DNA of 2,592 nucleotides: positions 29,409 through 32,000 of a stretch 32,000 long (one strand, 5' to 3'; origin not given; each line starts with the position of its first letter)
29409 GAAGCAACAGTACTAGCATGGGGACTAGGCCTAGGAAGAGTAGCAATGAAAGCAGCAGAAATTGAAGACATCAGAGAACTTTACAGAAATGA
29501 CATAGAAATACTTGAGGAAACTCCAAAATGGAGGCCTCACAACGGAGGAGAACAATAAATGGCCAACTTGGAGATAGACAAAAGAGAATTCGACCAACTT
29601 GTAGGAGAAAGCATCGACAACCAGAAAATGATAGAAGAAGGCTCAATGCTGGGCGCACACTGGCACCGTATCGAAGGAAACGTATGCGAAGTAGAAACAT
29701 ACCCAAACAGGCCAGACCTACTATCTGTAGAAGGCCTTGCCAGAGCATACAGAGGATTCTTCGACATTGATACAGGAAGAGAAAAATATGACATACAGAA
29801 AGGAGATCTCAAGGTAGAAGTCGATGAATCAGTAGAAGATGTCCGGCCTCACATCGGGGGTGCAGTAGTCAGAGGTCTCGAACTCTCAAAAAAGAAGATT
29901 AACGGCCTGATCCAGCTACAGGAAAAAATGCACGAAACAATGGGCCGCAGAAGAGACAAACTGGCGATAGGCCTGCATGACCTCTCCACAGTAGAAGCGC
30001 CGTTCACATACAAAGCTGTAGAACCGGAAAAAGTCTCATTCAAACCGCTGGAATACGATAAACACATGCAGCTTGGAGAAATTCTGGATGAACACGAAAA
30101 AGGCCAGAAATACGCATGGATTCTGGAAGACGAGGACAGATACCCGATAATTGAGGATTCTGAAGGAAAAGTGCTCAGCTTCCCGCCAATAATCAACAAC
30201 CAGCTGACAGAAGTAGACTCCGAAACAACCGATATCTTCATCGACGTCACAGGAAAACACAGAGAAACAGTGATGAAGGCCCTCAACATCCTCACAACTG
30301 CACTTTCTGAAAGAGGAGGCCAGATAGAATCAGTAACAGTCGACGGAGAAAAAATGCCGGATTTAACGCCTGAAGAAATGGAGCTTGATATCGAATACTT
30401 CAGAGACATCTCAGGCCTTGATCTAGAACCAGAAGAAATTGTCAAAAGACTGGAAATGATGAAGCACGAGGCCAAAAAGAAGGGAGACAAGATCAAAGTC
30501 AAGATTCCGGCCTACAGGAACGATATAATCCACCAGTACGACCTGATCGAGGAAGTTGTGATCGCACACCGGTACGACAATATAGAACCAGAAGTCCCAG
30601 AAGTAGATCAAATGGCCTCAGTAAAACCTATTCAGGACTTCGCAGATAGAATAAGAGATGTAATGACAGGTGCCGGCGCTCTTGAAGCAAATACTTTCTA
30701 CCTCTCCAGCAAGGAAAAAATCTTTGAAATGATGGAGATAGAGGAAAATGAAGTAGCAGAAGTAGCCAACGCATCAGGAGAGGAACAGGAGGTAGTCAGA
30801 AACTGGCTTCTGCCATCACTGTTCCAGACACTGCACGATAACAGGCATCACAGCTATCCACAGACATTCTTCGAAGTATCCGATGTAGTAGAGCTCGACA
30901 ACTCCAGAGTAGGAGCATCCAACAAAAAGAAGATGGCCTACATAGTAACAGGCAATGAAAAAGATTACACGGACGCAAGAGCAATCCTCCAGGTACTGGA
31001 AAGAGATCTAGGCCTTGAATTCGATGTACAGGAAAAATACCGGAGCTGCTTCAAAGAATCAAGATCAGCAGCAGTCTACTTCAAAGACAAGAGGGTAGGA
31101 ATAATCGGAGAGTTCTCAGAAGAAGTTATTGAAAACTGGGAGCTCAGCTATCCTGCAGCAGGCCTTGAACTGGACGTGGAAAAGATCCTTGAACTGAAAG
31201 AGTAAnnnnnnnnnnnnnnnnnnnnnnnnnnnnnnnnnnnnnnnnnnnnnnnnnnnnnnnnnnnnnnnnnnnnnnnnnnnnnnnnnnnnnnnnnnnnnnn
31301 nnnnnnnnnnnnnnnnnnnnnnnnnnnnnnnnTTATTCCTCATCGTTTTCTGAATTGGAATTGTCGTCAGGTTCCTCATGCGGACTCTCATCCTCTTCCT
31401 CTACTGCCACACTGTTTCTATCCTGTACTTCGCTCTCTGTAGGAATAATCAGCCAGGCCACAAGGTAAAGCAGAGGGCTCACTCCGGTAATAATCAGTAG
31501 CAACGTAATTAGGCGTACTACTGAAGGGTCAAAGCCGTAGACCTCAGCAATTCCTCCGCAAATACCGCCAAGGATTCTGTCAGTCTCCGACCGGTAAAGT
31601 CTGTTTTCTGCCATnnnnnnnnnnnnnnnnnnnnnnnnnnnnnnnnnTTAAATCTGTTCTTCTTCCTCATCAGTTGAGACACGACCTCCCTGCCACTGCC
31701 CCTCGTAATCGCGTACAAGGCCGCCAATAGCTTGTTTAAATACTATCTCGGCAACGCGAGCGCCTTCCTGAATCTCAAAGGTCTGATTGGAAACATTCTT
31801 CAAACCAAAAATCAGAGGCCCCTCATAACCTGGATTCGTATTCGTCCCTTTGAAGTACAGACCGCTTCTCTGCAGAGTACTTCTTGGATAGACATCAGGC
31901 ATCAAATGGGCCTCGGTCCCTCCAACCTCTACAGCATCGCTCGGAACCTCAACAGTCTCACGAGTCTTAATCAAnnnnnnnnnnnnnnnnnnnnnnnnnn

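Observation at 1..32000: AGGCCT is a highly iterated palindrome (HIP1-like), about 15-fold over-represented in genes of both strands, all codon phases and spacers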

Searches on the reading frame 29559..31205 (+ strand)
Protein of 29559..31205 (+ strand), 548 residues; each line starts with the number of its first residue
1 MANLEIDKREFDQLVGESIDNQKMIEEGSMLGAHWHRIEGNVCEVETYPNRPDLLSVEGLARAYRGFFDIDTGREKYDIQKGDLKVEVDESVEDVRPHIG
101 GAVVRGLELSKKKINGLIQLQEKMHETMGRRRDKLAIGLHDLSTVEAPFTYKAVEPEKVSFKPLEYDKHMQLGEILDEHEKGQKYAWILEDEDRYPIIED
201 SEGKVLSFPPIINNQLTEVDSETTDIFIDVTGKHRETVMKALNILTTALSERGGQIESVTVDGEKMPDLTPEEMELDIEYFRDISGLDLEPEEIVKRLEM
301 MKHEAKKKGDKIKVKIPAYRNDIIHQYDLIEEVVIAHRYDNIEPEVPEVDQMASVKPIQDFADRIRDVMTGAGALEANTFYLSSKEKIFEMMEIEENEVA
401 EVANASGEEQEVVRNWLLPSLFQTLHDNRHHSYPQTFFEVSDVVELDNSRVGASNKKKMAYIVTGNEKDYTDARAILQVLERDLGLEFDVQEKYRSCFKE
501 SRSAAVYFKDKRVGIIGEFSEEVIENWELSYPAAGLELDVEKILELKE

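Call 6: find_related_loci(query=window:29559-31205:+, collection=genome_contigs, flank=10000)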
Query window:29559-31205:+ (548 aa) in genome_contigs; peptide patterns used: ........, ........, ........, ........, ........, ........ (x = any residue, [..] = any of these).
63 stretches matched a pattern; 14 encode a relative of the query (tblastn E <= 1e-3); 14 distinct loci.
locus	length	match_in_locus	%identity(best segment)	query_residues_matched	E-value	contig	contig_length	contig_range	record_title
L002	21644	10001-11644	95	1-548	0e+0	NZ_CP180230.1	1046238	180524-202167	Candidatus Nanosalina sp. VS9-1 chromosome, complete genome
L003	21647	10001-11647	81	1-548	0e+0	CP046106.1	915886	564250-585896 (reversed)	Candidatus Nanohaloarchaea archaeon strain M3_22 chromosome, complete genome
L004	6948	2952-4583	69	1-545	0e+0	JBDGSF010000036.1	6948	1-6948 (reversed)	MAG: Candidatus Nanohaloarchaea archaeon isolate DAL-WCL_22_57C1R DAL-WCL_22_57C1R_36, whole genome shotgun sequence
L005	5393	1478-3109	69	1-545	0e+0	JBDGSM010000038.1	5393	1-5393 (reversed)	MAG: Candidatus Nanohalobium sp. isolate DAL-WCL_22_76C1R DAL-WCL_22_76C1R_38, whole genome shotgun sequence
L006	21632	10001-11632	67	1-545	0e+0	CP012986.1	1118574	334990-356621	Nanohaloarchaea archaeon SG9, complete genome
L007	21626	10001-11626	67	1-543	0e+0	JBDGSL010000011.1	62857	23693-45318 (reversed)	MAG: Candidatus Nanohalobium sp. isolate DAL-WCL_22_75C1R DAL-WCL_22_75C1R_11, whole genome shotgun sequence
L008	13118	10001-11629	66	1-543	0e+0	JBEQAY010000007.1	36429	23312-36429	MAG: Candidatus Nanohaloarchaea archaeon isolate 04_S200.metabat_sspec.014_sub NODE_133_length_36429_cov_78.147347, whol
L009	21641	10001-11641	63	1-547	0e+0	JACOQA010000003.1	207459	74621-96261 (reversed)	MAG: Candidatus Nanohaloarchaea archaeon isolate MAG_AT22 3, whole genome shotgun sequence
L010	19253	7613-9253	65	1-547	0e+0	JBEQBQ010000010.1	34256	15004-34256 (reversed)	MAG: Candidatus Nanohaloarchaea archaeon isolate 04_S200.semibin_refined.147 NODE_154_length_34256_cov_1.932404, whole g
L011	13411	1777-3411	62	1-545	0e+0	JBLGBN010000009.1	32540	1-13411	MAG: Candidatus Nanohaloarchaea archaeon isolate 3300055293_58 Ga0535675_0000454, whole genome shotgun sequence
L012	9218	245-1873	62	1-543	0e+0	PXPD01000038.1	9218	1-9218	MAG: Nanohaloarchaea archaeon SW_4_43_9 sw_4_scaffold_561, whole genome shotgun sequence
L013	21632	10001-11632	61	1-543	0e+0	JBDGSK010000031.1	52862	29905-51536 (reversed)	MAG: Candidatus Nanohaloarchaea archaeon isolate DAL-WCL_22_74C2R DAL-WCL_22_74C2R_31, whole genome shotgun sequence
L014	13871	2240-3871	64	1-545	0e+0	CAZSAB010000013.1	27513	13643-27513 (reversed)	MAG TPA_asm: uncultured archaeon isolate SRP090399_co2_41 genome assembly, contig: NODE_359_length_27513_cov_8.062787, w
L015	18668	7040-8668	64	1-543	0e+0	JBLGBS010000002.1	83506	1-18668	MAG: Candidatus Nanohaloarchaea archaeon isolate 3300055293_45 Ga0535675_0000078, whole genome shotgun sequence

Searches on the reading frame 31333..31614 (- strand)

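Call 40: search_protein_families(library=pfam, max_evalue=0.01, proteins=[window:31333-31614:-])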
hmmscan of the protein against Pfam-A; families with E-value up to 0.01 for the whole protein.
window:31333-31614:- (93 aa): 1 family
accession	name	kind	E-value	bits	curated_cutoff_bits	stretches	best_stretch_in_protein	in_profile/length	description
PF04024.17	PspC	-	6.9e-21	74.3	25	1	5-60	2-58/58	PspC domain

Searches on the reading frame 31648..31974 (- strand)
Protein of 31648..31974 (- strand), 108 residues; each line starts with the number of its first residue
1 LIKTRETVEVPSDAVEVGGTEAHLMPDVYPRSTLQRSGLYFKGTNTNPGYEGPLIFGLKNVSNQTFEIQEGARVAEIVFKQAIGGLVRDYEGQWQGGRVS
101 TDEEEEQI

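Call 40: search_protein_families(library=pfam, max_evalue=0.01, proteins=[window:31648-31974:-])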
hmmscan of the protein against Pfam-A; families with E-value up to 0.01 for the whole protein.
window:31648-31974:- (108 aa): 2 families
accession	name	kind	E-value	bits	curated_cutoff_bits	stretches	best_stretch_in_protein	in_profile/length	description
PF22769.1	DCD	-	8.8e-13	49.1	27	1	19-81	88-152/153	dCTP deaminase-like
PF00692.24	dUTPase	-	1.2e-07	32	22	1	21-81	43-103/129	dUTPase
